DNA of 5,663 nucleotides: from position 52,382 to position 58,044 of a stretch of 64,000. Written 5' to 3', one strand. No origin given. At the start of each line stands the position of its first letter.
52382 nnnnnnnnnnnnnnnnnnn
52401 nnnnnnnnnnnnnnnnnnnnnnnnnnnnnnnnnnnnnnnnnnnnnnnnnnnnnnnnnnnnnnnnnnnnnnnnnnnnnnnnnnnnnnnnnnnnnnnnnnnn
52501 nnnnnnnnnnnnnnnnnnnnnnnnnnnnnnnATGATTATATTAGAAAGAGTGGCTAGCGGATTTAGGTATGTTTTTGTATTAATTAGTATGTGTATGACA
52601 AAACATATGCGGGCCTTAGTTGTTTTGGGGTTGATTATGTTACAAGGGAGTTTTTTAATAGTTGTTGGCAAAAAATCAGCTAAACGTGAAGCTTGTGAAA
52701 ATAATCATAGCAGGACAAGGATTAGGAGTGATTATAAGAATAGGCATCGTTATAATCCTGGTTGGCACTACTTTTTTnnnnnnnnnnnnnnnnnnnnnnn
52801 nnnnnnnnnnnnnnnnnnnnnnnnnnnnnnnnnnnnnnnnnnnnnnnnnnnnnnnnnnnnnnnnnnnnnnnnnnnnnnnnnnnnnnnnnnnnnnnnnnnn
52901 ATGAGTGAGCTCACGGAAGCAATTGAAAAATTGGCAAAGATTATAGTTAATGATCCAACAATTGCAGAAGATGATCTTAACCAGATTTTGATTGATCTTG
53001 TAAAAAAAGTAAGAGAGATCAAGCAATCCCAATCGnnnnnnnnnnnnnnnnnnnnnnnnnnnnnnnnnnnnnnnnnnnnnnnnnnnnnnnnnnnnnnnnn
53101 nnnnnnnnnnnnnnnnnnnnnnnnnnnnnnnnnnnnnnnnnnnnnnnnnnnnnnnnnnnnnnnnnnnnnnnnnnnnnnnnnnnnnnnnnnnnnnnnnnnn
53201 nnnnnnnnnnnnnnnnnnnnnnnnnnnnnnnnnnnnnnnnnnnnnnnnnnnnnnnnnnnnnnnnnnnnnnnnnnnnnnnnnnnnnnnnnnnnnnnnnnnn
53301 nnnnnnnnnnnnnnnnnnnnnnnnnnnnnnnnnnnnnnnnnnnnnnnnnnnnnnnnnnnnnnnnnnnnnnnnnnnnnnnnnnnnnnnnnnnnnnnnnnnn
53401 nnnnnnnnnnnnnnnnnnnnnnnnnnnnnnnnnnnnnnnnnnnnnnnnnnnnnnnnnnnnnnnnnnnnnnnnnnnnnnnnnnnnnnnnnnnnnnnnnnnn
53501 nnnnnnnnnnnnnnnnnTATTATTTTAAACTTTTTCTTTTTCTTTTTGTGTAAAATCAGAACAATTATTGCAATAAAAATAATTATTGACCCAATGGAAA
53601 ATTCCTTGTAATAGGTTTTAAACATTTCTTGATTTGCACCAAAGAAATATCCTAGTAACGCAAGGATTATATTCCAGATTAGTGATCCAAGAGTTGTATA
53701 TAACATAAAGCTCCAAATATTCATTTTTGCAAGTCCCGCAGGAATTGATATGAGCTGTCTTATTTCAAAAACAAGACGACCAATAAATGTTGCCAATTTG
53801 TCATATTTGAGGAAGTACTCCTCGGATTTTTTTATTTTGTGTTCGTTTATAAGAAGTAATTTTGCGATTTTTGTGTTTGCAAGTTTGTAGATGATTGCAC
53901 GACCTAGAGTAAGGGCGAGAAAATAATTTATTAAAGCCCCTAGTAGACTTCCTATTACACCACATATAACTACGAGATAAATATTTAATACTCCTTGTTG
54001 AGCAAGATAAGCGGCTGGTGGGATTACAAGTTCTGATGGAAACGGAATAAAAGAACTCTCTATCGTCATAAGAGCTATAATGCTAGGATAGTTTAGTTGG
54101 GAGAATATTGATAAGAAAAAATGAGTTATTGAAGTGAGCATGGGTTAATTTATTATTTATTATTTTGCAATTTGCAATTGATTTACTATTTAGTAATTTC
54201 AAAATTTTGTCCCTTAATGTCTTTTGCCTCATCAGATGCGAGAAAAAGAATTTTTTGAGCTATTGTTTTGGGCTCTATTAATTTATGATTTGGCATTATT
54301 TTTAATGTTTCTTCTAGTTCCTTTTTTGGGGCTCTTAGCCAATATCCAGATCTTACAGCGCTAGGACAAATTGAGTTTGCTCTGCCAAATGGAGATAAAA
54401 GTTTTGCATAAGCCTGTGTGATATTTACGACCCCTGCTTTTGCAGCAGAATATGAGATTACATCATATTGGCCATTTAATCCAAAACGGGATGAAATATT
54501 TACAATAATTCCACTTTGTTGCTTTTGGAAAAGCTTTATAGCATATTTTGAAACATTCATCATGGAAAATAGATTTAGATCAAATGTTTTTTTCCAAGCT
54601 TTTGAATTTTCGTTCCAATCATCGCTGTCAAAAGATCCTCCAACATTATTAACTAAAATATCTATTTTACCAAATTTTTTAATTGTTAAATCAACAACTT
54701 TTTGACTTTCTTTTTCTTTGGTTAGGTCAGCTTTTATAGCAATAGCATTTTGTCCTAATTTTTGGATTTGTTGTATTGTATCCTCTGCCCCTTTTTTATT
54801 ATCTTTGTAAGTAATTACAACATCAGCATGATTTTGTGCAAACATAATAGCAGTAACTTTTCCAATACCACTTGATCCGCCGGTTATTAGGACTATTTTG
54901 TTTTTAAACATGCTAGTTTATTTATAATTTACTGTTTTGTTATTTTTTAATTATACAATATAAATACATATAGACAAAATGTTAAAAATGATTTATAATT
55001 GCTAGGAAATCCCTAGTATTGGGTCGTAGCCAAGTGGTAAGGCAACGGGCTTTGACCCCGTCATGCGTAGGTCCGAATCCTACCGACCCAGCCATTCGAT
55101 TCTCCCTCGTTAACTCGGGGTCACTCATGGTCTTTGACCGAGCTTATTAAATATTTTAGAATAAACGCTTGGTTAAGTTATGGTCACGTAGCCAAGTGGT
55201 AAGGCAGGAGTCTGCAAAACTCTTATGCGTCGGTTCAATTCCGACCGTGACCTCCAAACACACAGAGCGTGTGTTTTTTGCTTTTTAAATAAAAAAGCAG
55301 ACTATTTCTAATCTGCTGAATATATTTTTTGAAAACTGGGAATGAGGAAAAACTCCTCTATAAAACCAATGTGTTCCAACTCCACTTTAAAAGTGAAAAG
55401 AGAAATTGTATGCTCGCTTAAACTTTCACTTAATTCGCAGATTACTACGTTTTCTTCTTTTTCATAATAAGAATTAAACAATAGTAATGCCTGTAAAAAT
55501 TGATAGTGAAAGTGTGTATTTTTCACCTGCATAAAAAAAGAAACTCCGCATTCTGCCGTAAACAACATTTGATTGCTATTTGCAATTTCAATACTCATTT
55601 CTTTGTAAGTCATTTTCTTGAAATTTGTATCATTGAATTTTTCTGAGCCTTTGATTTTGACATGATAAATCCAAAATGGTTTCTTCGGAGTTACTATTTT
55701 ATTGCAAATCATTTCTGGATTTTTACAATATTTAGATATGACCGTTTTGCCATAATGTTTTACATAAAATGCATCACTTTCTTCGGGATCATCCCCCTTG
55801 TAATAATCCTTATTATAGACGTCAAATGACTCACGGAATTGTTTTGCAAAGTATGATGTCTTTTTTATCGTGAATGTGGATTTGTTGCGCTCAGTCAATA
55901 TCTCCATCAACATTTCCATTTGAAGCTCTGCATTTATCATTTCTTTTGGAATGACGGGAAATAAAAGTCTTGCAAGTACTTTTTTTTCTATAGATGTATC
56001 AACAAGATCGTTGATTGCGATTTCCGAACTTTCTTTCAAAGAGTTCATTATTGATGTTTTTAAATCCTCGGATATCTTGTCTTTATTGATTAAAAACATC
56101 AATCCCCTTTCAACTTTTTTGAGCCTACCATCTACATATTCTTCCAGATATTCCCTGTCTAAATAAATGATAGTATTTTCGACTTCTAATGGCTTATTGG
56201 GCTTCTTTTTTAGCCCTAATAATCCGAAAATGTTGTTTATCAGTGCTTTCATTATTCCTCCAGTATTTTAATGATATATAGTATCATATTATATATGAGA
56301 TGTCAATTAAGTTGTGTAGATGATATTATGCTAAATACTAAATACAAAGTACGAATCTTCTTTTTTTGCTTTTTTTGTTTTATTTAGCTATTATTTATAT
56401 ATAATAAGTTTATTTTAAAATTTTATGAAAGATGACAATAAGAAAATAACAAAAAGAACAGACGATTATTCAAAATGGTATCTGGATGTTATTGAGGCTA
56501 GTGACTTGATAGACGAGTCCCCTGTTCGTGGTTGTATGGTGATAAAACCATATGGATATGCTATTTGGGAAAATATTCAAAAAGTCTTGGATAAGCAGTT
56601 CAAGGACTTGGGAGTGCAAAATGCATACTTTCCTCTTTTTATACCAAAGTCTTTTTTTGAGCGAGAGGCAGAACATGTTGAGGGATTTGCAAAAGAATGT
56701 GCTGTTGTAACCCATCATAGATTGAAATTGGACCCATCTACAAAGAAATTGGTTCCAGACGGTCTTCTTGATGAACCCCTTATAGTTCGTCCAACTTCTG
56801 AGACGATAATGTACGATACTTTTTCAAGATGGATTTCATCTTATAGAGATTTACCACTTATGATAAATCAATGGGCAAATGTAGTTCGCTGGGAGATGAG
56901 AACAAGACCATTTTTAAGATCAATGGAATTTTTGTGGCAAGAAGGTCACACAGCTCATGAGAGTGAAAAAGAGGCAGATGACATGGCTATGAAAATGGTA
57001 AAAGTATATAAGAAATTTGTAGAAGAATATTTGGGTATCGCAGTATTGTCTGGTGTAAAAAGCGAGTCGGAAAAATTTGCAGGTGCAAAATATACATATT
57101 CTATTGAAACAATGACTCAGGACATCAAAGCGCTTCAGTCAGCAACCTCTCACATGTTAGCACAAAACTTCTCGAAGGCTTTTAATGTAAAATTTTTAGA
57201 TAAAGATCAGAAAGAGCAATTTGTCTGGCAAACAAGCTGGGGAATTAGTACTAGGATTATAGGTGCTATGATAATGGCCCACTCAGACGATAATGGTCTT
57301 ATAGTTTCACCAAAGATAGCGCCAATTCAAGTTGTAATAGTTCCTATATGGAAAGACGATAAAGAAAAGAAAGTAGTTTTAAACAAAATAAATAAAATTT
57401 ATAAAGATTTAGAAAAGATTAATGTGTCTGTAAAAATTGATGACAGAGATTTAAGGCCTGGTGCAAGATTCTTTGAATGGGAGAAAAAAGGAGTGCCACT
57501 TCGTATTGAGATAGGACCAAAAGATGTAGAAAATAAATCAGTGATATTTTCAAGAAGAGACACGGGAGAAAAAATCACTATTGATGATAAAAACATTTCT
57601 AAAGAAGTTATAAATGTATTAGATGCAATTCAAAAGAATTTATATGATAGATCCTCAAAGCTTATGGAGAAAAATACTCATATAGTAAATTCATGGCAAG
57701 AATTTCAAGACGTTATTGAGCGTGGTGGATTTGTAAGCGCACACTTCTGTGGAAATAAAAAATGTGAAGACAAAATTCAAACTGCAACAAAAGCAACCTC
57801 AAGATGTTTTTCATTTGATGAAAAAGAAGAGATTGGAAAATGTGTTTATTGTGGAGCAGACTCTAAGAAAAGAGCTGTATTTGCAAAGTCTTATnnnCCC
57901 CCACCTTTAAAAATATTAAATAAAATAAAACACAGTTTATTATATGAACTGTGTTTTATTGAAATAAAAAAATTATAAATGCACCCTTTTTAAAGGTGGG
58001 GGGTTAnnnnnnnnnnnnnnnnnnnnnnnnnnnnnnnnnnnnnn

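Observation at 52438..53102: Two-small-protein locus under a near-consensus sigma70 promoter with an operator-like palindrome.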

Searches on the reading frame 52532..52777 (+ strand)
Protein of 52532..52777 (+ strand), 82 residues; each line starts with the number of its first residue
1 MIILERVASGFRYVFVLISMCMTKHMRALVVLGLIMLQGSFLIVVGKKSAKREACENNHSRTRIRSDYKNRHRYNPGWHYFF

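Call 6: search_protein_families(library=pfam, proteins=[window:52532-52777:+], max_evalue=1)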
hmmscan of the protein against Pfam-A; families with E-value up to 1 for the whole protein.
window:52532-52777:+ (82 aa): 0 families

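Call 7: search_protein_families(library=ncbifam, proteins=[window:52532-52777:+], max_evalue=1)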
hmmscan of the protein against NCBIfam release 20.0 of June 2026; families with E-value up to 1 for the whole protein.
window:52532-52777:+ (82 aa): 3 families
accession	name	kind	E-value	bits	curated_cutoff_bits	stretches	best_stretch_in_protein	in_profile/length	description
NF033560.1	merT_RC607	exception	0.025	15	130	1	18-54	38-74/97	mercuric transport protein MerT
NF006219.0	PRK08344.1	equivalog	0.06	13.1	108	1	10-54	43-86/161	V-type ATP synthase subunit K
NF045903.1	CuHisKinLciSLeg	equivalog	0.1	12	700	1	12-51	51-88/357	copper-responsive two-component system sensor histidine kinase LciS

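Call 10: find_homologous_proteins(query=window:52532-52777:+, max_evalue=10)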
Query window:52532-52777:+ (82 aa): 1 proteins with E <= 10 among 1 candidates.
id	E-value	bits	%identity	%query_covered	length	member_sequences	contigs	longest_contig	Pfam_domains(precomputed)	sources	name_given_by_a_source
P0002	9.9e-49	180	100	100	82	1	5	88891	-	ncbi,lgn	-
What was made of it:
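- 52532..52780 (+): ORF1, 82 aa. Genome-specific small ORF with one strong hydrophobic helix (28-46), one weak one, and a basic Arg/His tail. Its only database match is itself (call 10).
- Closest known: Taxonomically restricted. Same: ORF1 is a singleton (call 10).
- No homologue among 5.8 billion clusters (call 10).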

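Call 12: find_encoding_contigs(protein=P0002, flank=10000, max_places=10)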
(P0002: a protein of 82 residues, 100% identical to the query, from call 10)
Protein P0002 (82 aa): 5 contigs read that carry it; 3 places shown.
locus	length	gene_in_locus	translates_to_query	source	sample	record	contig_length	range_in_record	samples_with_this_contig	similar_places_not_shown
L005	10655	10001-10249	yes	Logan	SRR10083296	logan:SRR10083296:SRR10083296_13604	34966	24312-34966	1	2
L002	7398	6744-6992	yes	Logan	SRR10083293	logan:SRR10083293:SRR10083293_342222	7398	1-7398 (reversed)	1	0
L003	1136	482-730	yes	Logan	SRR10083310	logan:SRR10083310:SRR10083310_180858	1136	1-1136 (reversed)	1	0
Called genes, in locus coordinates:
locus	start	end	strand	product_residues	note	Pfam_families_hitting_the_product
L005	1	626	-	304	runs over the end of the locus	PF01946:Thi4 (faint), PF03486:HI0933_like (faint), PF07992:Pyr_redox_2, PF12831:FAD_oxidored (faint), PF13738:Pyr_redox_3, PF00070:Pyr_redox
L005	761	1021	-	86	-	PF00076:RRM_1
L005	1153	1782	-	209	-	PF00334:NDK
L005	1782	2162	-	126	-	PF00072:Response_reg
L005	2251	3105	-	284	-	PF00753:Lactamase_B, PF12706:Lactamase_B_2 (weak)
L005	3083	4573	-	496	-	PF13567:DUF4131, PF03772:Competence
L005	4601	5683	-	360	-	PF03462:PCRF, PF00472:RF-1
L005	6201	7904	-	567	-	PF13510:Fer2_4, PF13187:Fer4_9, PF12838:Fer4_7, PF13183:Fer4_8 (weak), PF13534:Fer4_17 (weak), PF14697:Fer4_21, PF02906:Fe_hyd_lg_C, PF02256:Fe_hyd_SSU, +3 more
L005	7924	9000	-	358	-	PF01512:Complex1_51K, PF10589:NADH_4Fe-4S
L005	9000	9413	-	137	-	PF01257:2Fe-2S_thioredx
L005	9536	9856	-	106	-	-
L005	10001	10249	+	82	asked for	-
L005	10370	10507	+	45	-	-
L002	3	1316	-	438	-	?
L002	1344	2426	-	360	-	PF03462:PCRF, PF00472:RF-1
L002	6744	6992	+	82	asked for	-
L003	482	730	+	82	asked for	-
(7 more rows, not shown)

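Call 38: search_protein_families(library=phrogs, proteins=[window:52532-52777:+], max_evalue=1)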
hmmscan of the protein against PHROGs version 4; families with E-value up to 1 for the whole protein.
window:52532-52777:+ (82 aa): 2 families
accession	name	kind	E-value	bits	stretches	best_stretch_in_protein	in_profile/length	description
phrog_8574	-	unknown function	0.093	13.7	1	20-46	1-27/47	-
phrog_29723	-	unknown function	0.21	12.8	1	6-30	25-49/90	-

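Call 39: search_protein_families(library=padloc, proteins=[window:52532-52777:+], max_evalue=1)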
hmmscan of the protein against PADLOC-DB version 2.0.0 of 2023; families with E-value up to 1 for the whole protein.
window:52532-52777:+ (82 aa): 0 families

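Call 42: search_dna_similar(query=window:52532-52777:+, collection=phages, mode=protein, max_evalue=1, max_rows=10)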
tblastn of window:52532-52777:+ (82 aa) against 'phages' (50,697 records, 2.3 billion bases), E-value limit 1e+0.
No match.

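Call 71: find_related_loci(query=window:52532-52777:+, collection=viral_contigs, flank=3000)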
Query window:52532-52777:+ (82 aa) in viral_contigs; peptide patterns used: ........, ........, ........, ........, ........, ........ (x = any residue, [..] = any of these).
34 stretches matched a pattern, but none encodes a relative of the query by tblastn (E <= 1e-3).
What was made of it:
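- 52532..52780 (+): Nothing in viral contigs (call 71).
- On Holin / antiholin: No phage match (calls 42, 71).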

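Call 77: search_solved_structures(query=window:52532-52777:+, max_evalue=1)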
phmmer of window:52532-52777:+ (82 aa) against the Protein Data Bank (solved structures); distinct sequences matched with E-value up to 1: 0.

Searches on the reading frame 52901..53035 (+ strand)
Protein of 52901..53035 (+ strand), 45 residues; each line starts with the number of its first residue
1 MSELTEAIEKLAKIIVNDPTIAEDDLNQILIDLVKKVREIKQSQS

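Call 6: search_protein_families(library=pfam, proteins=[window:52901-53035:+], max_evalue=1)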
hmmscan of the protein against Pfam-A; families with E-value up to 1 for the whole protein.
window:52901-53035:+ (45 aa): 0 families

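Call 7: search_protein_families(library=ncbifam, proteins=[window:52901-53035:+], max_evalue=1)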
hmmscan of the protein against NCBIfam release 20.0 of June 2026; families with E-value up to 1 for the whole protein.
window:52901-53035:+ (45 aa): 0 families

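Call 9: find_homologous_proteins(query=window:52901-53035:+, max_evalue=10)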
Query window:52901-53035:+ (45 aa): 1 proteins with E <= 10 among 1 candidates.
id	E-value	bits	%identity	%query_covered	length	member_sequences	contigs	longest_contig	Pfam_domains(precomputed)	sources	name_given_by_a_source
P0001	1.8e-18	81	100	100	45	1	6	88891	-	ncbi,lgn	-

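Call 11: find_encoding_contigs(protein=P0001, flank=10000, max_places=10)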
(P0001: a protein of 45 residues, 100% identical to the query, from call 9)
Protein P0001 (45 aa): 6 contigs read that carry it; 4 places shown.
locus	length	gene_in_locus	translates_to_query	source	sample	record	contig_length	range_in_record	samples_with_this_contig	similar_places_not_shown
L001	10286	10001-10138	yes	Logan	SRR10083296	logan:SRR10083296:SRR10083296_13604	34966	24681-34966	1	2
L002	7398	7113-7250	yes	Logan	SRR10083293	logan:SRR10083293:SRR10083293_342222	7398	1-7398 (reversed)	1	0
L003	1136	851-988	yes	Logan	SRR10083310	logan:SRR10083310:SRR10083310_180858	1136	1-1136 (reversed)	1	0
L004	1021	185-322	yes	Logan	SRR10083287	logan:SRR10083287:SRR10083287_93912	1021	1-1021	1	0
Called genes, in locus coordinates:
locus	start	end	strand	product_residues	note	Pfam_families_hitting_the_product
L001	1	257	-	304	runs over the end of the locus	PF01946:Thi4 (faint), PF03486:HI0933_like (faint), PF07992:Pyr_redox_2, PF12831:FAD_oxidored (faint), PF13738:Pyr_redox_3, PF00070:Pyr_redox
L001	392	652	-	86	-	PF00076:RRM_1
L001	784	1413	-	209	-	PF00334:NDK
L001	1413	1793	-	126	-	PF00072:Response_reg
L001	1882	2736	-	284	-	PF00753:Lactamase_B, PF12706:Lactamase_B_2 (weak)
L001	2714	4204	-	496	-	PF13567:DUF4131, PF03772:Competence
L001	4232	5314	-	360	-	PF03462:PCRF, PF00472:RF-1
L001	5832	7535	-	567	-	PF13510:Fer2_4, PF13187:Fer4_9, PF12838:Fer4_7, PF13183:Fer4_8 (weak), PF13534:Fer4_17 (weak), PF14697:Fer4_21, PF02906:Fe_hyd_lg_C, PF02256:Fe_hyd_SSU, +3 more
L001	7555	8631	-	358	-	PF01512:Complex1_51K, PF10589:NADH_4Fe-4S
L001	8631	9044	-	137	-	PF01257:2Fe-2S_thioredx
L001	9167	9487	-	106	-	-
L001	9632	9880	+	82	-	-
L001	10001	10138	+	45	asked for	-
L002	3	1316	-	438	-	?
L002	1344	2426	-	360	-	PF03462:PCRF, PF00472:RF-1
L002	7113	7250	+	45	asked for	-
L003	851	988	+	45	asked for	-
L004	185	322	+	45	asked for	-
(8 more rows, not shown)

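Call 38: search_protein_families(library=phrogs, proteins=[window:52901-53035:+], max_evalue=1)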
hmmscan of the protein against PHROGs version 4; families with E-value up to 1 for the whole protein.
window:52901-53035:+ (45 aa): 3 families
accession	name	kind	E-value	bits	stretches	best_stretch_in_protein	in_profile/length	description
phrog_29688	-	unknown function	0.15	13.3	1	8-37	2-31/59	-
phrog_12031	-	unknown function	0.23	12.6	1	1-41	31-72/99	-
phrog_38127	-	unknown function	0.37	11.8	1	9-35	29-55/57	-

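Call 39: search_protein_families(library=padloc, proteins=[window:52901-53035:+], max_evalue=1)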
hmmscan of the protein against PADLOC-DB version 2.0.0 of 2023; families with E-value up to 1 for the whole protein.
window:52901-53035:+ (45 aa): 0 families

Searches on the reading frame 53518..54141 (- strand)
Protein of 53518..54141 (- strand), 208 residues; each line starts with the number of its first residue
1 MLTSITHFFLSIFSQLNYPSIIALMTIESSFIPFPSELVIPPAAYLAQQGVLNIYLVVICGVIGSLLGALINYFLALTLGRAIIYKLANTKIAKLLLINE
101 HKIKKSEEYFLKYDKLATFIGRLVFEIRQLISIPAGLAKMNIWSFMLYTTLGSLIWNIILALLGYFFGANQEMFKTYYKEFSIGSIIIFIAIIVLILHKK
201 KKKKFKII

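Call 6: search_protein_families(library=pfam, proteins=[window:53518-54141:-], max_evalue=1)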
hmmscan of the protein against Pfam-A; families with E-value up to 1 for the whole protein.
window:53518-54141:- (208 aa): 1 family
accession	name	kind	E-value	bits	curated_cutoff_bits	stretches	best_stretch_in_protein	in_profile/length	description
PF09335.16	VTT_dom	-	2.1e-20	73.9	33.9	1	41-165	2-122/123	VTT domain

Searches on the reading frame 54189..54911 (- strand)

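Call 35: search_protein_families(library=pfam, proteins=[window:54189-54911:-], max_evalue=0.01)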
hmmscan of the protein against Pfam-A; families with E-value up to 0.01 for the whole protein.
window:54189-54911:- (241 aa): 4 families
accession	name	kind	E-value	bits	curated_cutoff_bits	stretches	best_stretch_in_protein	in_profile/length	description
PF00106.31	adh_short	-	1.3e-47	162.3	26.6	1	5-189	1-185/195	short chain dehydrogenase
PF13561.12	adh_short_C2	-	5.7e-43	147.6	27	1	14-237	6-229/236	Enoyl-(Acyl carrier protein) reductase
PF08659.16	KR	-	1.1e-09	39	22.6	1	7-159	3-154/180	KR domain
PF01370.27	Epimerase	-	0.00042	20.2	20.9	1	7-114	1-96/240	NAD dependent epimerase/dehydratase family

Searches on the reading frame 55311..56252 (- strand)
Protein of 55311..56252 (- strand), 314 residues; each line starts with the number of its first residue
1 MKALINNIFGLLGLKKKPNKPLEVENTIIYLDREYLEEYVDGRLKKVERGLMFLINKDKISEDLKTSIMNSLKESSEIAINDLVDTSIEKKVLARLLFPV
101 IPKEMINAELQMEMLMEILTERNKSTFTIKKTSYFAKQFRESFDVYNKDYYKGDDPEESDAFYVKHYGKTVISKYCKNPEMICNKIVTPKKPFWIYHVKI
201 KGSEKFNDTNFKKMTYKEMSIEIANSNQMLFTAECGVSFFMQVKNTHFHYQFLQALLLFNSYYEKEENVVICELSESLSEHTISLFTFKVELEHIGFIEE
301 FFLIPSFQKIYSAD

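Call 35: search_protein_families(library=pfam, proteins=[window:55311-56252:-], max_evalue=0.01)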
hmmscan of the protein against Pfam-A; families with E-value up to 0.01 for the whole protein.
window:55311-56252:- (314 aa): 0 families

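Call 38: search_protein_families(library=phrogs, proteins=[window:55311-56252:-], max_evalue=1)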
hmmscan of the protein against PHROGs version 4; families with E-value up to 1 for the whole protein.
window:55311-56252:- (314 aa): 4 families
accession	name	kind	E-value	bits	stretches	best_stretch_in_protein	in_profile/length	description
phrog_14101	-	transcription regulation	0.032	15.8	1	202-228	10-36/103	transcriptional regulator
phrog_19937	-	unknown function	0.042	15.1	1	135-186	39-90/92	-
phrog_568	-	DNA, RNA and nucleotide metabolism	0.21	13.2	1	50-89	23-62/83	plasmid stability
phrog_987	-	unknown function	0.24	12.7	0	198-228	17-47/66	-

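Call 39: search_protein_families(library=padloc, proteins=[window:55311-56252:-], max_evalue=1)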
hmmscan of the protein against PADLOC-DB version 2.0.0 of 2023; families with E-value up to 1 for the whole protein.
window:55311-56252:- (314 aa): 0 families

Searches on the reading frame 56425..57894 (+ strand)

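Call 35: search_protein_families(library=pfam, proteins=[window:56425-57894:+], max_evalue=0.01)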
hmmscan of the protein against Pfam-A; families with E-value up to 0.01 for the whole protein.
window:56425-57894:+ (490 aa): 4 families
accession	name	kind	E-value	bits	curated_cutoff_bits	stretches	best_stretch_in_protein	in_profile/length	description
PF09180.16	ProRS-C_1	-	1.2e-22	80.2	31.5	1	424-490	1-71/71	Prolyl-tRNA synthetase, C-terminal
PF00587.30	tRNA-synt_2b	-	3.4e-22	79.8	29.3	1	116-283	8-176/179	tRNA synthetase class II core domain (G, H, P, S and T)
PF03129.25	HGTP_anticodon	-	1.7e-18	67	21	1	302-395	1-91/94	Anticodon binding domain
PF09155.15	DUF1940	-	0.0054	17.2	25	0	392-442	42-96/143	Domain of unknown function (DUF1940)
